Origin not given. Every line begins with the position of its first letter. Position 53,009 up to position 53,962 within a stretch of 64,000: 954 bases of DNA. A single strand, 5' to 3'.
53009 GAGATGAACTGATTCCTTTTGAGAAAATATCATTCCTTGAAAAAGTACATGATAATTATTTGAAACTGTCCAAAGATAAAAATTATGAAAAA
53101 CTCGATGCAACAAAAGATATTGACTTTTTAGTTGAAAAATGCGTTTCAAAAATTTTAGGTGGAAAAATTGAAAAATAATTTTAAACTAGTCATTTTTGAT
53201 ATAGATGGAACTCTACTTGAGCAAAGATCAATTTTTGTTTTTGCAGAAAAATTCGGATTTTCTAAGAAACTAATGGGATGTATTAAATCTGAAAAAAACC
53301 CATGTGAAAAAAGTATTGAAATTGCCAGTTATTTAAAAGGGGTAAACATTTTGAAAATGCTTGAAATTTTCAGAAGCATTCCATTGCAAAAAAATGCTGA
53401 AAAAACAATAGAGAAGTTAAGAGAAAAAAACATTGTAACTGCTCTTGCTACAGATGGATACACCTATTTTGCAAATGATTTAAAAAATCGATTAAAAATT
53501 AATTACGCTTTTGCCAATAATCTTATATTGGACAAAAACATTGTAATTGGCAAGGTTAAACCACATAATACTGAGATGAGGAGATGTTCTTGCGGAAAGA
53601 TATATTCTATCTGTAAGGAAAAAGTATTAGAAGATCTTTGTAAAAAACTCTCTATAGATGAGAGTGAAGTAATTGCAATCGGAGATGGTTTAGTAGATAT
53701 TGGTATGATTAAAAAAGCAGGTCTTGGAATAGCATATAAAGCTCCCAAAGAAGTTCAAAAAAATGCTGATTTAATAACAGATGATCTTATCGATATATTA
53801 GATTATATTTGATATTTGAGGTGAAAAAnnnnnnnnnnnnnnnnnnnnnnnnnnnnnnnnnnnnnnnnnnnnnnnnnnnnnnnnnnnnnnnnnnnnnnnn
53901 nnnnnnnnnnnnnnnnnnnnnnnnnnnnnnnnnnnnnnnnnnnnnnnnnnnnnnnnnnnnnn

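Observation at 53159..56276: HAD phosphatase followed by two tandem GpgS/MpgS-like glycosyltransferases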

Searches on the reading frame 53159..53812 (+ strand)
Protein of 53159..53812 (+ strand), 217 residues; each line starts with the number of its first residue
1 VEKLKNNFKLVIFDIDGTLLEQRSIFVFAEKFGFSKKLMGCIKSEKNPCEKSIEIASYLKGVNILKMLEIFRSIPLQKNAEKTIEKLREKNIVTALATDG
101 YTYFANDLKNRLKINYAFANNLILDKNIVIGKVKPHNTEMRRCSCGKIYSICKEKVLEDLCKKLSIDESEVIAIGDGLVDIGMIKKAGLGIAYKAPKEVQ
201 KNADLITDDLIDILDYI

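Call 3: search_protein_families(library=pfam, proteins=[window:53159-53812:+], max_evalue=0.1)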
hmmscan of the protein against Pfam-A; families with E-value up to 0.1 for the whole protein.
window:53159-53812:+ (217 aa): 6 families
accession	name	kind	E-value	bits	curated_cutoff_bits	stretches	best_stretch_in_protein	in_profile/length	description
PF00702.32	Hydrolase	-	2.2e-17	64.5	26.4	1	60-188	85-191/191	haloacid dehalogenase-like hydrolase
PF08282.18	Hydrolase_3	-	1.1e-15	58.5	20.9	1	151-209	186-245/255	haloacid dehalogenase-like hydrolase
PF12710.13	HAD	-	9.3e-11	42.9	27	1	11-184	1-188/189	haloacid dehalogenase-like hydrolase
PF13419.12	HAD_2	-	1e-07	32.7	23.8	2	11-138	1-139/178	Haloacid dehalogenase-like hydrolase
PF06888.18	Put_Phosphatase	-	4.8e-06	26.6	27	1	10-185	2-186/234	Putative Phosphatase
PF11019.14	DUF2608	-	0.00046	20.2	22.6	1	9-104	19-112/244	Protein of unknown function (DUF2608)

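Call 4: search_protein_families(library=ncbifam, proteins=[window:53159-53812:+], max_evalue=0.1)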
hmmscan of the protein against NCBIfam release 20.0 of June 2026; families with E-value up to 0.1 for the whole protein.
window:53159-53812:+ (217 aa): 41 families (the best 25 are shown)
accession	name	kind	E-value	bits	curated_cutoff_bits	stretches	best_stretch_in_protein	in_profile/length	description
TIGR00338.1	serB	equivalog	4.9e-33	114.6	144.15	1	3-217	9-219/219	phosphoserine phosphatase SerB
NF008350.0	PRK11133.1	equivalog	6.1e-24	84.8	413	1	58-206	164-302/324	phosphoserine phosphatase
TIGR01488.1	HAD-SF-IB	subfamily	3.8e-19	69.3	45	1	10-187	1-177/177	HAD-IB family phosphatase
TIGR01491.1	HAD-SF-IB-PSPlk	hypoth_equivalog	4.7e-18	65.6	151.9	1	67-196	72-191/201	phosphoserine phosphatase-like hydrolase, archaeal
NF045966.1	YcsE_rel_Pase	equivalog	1.2e-13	51.1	220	1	151-209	190-249/265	YcsE-related riboflavin metabolism phosphatase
TIGR00099.1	Cof-subfamily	subfamily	2.9e-12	46.7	137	1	151-209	187-246/256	Cof-type HAD-IIB family hydrolase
NF002245.0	PRK01158.1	equivalog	1.9e-11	43.7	198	1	152-208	157-214/233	phosphoglycolate phosphatase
NF010109.0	PRK13582.1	equivalog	7.4e-11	42.1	133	1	61-203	54-179/205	bifunctional phosphoserine phosphatase/homoserine phosphotransferase ThrH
TIGR01487.1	Pglycolate_arch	equivalog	5.8e-10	39.4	122.75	1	152-208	147-204/215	phosphoglycolate phosphatase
TIGR01489.1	DKMTPPase-SF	subfamily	1.6e-09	38.1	81.55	1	10-186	3-180/188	MtnX-like HAD-IB family phosphatase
TIGR01670.1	KdsC-phosphatas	subfamily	2.5e-09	37.2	106.95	1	135-208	57-133/154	3-deoxy-D-manno-octulosonate 8-phosphate phosphatase, YrbI family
NF007806.0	PRK10513.1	equivalog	1e-07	31.6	273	1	153-207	197-252/270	sugar-phosphatase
NF009695.0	PRK13222.1-2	equivalog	1.2e-07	31.5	225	1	79-217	98-222/226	phosphoglycolate phosphatase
TIGR01662.1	HAD-SF-IIIA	subfamily_domain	1.7e-06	28.2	44.6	1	137-189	87-133/141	HAD-IIIA family hydrolase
NF058599.1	KDN-9-PPhBT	equivalog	2e-06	28.1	180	1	98-207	14-133/152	3-deoxy-D-glycero-D-galacto-nonulopyranosonate 9-phosphatase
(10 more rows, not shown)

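Call 7: search_solved_structures(query=window:53159-53812:+, max_evalue=0.001, show_alignments=1)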
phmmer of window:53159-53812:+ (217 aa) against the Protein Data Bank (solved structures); distinct sequences matched with E-value up to 0.001: 17.
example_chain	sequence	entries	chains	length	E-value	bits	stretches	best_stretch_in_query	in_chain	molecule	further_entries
1f5s_A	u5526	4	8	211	5.4e-19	72.3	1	7-217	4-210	PHOSPHOSERINE PHOSPHATASE (PSP) | Phosphoserine Phosphatase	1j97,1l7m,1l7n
1l7o_A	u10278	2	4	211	3e-18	69.8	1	7-217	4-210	PHOSPHOSERINE PHOSPHATASE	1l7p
3m1y_A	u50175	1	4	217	1.1e-13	54.9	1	9-203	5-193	Phosphoserine phosphatase (SerB)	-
3n28_A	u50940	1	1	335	2.5e-11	47.3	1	10-203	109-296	Phosphoserine phosphatase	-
4eze_A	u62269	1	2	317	3.4e-11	46.8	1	10-200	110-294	Haloacid dehalogenase-like hydrolase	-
7qpl_A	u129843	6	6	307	8.2e-11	45.6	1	5-207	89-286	O-phosphoserine phosphohydrolase | Phosphoserine phosphatase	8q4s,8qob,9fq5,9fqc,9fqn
5t41_A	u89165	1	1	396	2.3e-10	44.1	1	9-205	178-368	Phosphoserine phosphatase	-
5is2_A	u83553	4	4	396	2.3e-10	44.1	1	9-205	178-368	Phosphoserine phosphatase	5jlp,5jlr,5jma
3p96_A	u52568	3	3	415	2.6e-10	43.9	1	9-205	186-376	Phosphoserine phosphatase SerB | Phosphoserine phosphatase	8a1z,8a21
5it4_A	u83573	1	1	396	1.2e-09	41.8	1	9-205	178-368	Phosphoserine phosphatase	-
5jjb_A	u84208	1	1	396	2.2e-09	40.9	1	9-205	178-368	Phosphoserine phosphatase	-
5it0_A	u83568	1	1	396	5.9e-09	39.5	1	9-205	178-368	Phosphoserine phosphatase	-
3niw_A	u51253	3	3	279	1.4e-07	35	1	155-207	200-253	Haloacid dehalogenase-like hydrolase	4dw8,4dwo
2pq0_A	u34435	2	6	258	5.1e-07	33.2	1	158-208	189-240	Hypothetical conserved protein GK1056 | Hypothetical conserved protein, GK1056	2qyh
3r4c_A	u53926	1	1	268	4.4e-05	26.9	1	166-210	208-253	Hydrolase, haloacid dehalogenase-like hydrolase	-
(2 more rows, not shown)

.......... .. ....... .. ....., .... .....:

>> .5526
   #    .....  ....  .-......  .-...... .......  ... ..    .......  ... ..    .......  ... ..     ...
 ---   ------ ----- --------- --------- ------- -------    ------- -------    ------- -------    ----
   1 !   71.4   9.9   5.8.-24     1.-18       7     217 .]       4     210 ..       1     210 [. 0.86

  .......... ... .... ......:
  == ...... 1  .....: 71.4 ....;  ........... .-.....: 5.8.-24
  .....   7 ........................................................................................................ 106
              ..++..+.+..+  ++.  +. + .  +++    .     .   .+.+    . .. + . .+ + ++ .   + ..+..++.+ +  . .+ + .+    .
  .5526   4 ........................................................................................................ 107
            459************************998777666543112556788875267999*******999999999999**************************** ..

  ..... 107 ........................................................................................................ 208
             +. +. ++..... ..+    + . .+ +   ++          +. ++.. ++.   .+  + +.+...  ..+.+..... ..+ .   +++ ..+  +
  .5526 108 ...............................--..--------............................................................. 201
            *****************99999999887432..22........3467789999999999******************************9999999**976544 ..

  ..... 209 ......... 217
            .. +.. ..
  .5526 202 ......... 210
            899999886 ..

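Call 46: find_homologous_proteins(query=window:53159-53812:+)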
Query window:53159-53812:+ (217 aa): 591 proteins with E <= 0.001 among 1111 candidates; the best 120 are listed.
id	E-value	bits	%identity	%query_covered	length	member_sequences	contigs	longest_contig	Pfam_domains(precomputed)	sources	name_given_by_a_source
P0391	1.9e-134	464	100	100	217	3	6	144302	PF13419.13,PF00702.33,PF08282.19,PF06888.19,PF12710.14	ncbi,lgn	-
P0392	1.5e-76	275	60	97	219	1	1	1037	PF13419.13,PF00702.33,PF08282.19,PF06888.19,PF12710.14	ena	-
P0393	1.9e-76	275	61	97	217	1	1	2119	PF13419.13,PF00702.33,PF08282.19,PF06888.19,PF12710.14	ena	-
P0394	2.6e-76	274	61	98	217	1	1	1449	PF13419.13,PF00702.33,PF08282.19,PF06888.19,PF12710.14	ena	-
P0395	3.4e-76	274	61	98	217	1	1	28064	PF13419.13,PF00702.33,PF08282.19,PF06888.19,PF12710.14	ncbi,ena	-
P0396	5.1e-76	273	60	97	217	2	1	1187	PF13419.13,PF00702.33,PF08282.19,PF06888.19,PF12710.14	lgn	-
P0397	9.6e-76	272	60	97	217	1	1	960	PF13419.13,PF00702.33,PF08282.19,PF06888.19,PF12710.14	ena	-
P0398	1.0e-75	272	59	98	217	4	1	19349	PF13419.13,PF00702.33,PF08282.19,PF06888.19,PF12710.14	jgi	jgi:phosphoserine phosphatase SerB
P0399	1.1e-75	272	61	97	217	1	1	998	PF13419.13,PF00702.33,PF08282.19,PF06888.19,PF12710.14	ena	-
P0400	1.9e-75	271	60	97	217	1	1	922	PF13419.13,PF00702.33,PF08282.19,PF06888.19,PF12710.14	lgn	-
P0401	2.0e-75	271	60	97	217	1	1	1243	PF13419.13,PF00702.33,PF08282.19,PF06888.19,PF12710.14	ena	-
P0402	2.6e-75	271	60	97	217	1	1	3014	PF13419.13,PF00702.33,PF08282.19,PF06888.19,PF12710.14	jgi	-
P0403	3.0e-75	271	60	97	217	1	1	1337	PF13419.13,PF00702.33,PF08282.19,PF06888.19,PF12710.14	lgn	-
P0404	4.8e-75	270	59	97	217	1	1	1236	PF13419.13,PF00702.33,PF08282.19,PF06888.19,PF12710.14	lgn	-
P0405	5.2e-75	270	60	97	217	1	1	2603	PF13419.13,PF00702.33,PF08282.19,PF06888.19,PF12710.14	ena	-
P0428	3.4e-74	267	60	98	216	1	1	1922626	PF13419.13,PF00702.33,PF08282.19,PF06888.19,PF12710.14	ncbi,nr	ncbi:MAG: HAD family phosphatase [Thermoplasmatales archaeon]|nr:MAG: HAD family phosphatase [Thermo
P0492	2.7e-68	248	58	98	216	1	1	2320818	PF13419.13,PF00702.33,PF08282.19,PF06888.19,PF12710.14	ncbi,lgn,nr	ncbi:MAG: HAD family phosphatase [Thermoplasmatales archaeon]|nr:MAG: HAD family phosphatase [Thermo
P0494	4.0e-68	247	59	99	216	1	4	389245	PF13419.13,PF00702.33,PF08282.19,PF06888.19,PF12710.14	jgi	jgi:glucosyl-3-phosphoglycerate synthase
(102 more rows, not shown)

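Call 47: find_encoding_contigs(protein=P0492, flank=7000, max_places=2)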
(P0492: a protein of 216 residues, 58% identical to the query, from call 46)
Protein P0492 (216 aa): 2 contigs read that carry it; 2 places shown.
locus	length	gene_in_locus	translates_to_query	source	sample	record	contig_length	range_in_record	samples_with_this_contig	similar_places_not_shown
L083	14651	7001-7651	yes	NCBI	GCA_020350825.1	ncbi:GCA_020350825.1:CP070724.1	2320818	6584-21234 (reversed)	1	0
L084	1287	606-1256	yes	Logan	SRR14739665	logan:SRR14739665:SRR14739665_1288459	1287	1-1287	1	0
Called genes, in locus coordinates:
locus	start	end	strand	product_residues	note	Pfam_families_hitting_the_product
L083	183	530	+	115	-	PF08818:DUF1801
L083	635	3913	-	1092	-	PF00873:ACR_tran, PF03176:MMPL, PF02460:Patched (weak), PF12349:Sterol-sensing, PF03176:MMPL, PF02460:Patched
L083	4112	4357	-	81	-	-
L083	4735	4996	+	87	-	-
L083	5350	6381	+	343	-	PF26466:DNA_primase_lrg_N (weak), PF04104:DNA_primase_lrg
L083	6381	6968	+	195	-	PF02223:Thymidylate_kin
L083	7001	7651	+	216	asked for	PF00702:Hydrolase, PF06888:Put_Phosphatase, PF12710:HAD, PF13419:HAD_2 (faint), PF08282:Hydrolase_3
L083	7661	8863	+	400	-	-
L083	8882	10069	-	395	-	PF13439:Glyco_transf_4, PF00534:Glycos_transf_1, PF13692:Glyco_trans_1_4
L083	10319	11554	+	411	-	PF00535:Glycos_transf_2 (weak), PF21969:MGS_GT (weak)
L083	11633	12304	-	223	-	-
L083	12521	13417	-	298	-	PF04055:Radical_SAM, PF11946:DUF3463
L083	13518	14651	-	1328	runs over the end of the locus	PF10102:DUF2341 (weak), PF25788:Ig_Rha78A_N (faint), PF18998:Flg_new_2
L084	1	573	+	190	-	?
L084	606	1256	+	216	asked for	PF00702:Hydrolase, PF06888:Put_Phosphatase, PF12710:HAD, PF13419:HAD_2 (faint), PF08282:Hydrolase_3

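Call 48: find_encoding_contigs(protein=P0428, flank=7000, max_places=2)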
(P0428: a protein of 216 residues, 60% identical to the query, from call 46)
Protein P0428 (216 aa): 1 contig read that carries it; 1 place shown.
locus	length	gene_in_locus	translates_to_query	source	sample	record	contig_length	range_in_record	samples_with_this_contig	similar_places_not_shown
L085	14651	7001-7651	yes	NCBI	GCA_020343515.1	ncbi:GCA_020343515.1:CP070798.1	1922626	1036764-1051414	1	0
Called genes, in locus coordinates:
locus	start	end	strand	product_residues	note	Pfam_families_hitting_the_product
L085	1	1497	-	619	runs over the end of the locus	PF05048:NosD, PF13229:Beta_helix, PF07495:Y_Y_Y (faint), PF00801:PKD, PF18911:PKD_4, PF22352:K319L-like_PKD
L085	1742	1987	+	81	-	-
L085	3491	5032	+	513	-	PF18911:PKD_4 (weak), PF00801:PKD (weak)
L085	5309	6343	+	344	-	PF04104:DNA_primase_lrg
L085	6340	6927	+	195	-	PF02223:Thymidylate_kin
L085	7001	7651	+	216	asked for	PF00702:Hydrolase, PF06888:Put_Phosphatase, PF12710:HAD, PF13419:HAD_2 (faint), PF08282:Hydrolase_3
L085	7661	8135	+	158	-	-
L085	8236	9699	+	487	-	PF18911:PKD_4, PF00801:PKD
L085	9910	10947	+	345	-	PF04055:Radical_SAM, PF13186:SPASM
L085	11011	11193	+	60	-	-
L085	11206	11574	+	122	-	-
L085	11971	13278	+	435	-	PF08241:Methyltransf_11 (weak)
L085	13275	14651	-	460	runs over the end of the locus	PF00501:AMP-binding (weak), PF27533:CapK_C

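Call 49: find_encoding_contigs(protein=P0494, flank=7000, max_places=2)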
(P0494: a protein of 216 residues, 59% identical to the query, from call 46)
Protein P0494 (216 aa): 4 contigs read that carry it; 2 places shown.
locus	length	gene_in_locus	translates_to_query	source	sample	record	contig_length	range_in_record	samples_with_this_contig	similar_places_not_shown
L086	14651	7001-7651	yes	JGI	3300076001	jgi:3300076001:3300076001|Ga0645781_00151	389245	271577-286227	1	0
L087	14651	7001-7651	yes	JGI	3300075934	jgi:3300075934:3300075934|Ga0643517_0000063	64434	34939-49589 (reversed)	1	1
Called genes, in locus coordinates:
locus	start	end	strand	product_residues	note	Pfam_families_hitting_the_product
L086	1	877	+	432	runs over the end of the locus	PF01935:DUF87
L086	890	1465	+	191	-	-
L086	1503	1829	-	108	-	PF01381:HTH_3 (faint)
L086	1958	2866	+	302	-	PF00977:His_biosynth (faint), PF01180:DHO_dh, PF01207:Dus, PF03060:NMO (weak), PF01070:FMN_dh (faint)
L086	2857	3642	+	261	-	PF00175:NAD_binding_1 (weak), PF10418:DHODB_Fe-S_bind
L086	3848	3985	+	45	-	-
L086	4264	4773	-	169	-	PF00881:Nitroreductase, PF14512:TM1586_NiRdase (weak), PF00881:Nitroreductase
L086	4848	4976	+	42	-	-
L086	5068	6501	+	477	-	PF00801:PKD, PF18911:PKD_4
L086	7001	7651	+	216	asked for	PF00702:Hydrolase, PF06888:Put_Phosphatase (weak), PF12710:HAD, PF13419:HAD_2, PF08282:Hydrolase_3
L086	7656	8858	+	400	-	-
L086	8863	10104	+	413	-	-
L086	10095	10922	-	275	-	PF00924:MS_channel_2nd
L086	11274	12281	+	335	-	PF01595:CNNM, PF00571:CBS (weak)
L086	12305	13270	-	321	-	PF01047:MarR (weak), PF12840:HTH_20 (faint), PF13404:HTH_AsnC-type, PF13412:HTH_24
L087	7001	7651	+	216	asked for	PF00702:Hydrolase, PF06888:Put_Phosphatase (weak), PF12710:HAD, PF13419:HAD_2, PF08282:Hydrolase_3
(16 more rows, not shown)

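Call 61: search_protein_families(library=ncbifam, proteins=[L083:7661-8863:+], max_evalue=0.00001)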
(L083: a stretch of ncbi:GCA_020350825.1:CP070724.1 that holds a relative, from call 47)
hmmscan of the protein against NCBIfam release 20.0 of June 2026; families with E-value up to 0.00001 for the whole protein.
L083:7661-8863:+ (400 aa): 2 families
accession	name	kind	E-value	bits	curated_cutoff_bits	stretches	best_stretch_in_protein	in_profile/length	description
NF040724.1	GpgS_Meth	equivalog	3e-169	563.1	700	1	1-398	1-399/402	glucosyl-3-phosphoglycerate synthase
NF010496.0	PRK13915.1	equivalog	9.1e-23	80.8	262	1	116-305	98-274/307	glucosyl-3-phosphoglycerate synthase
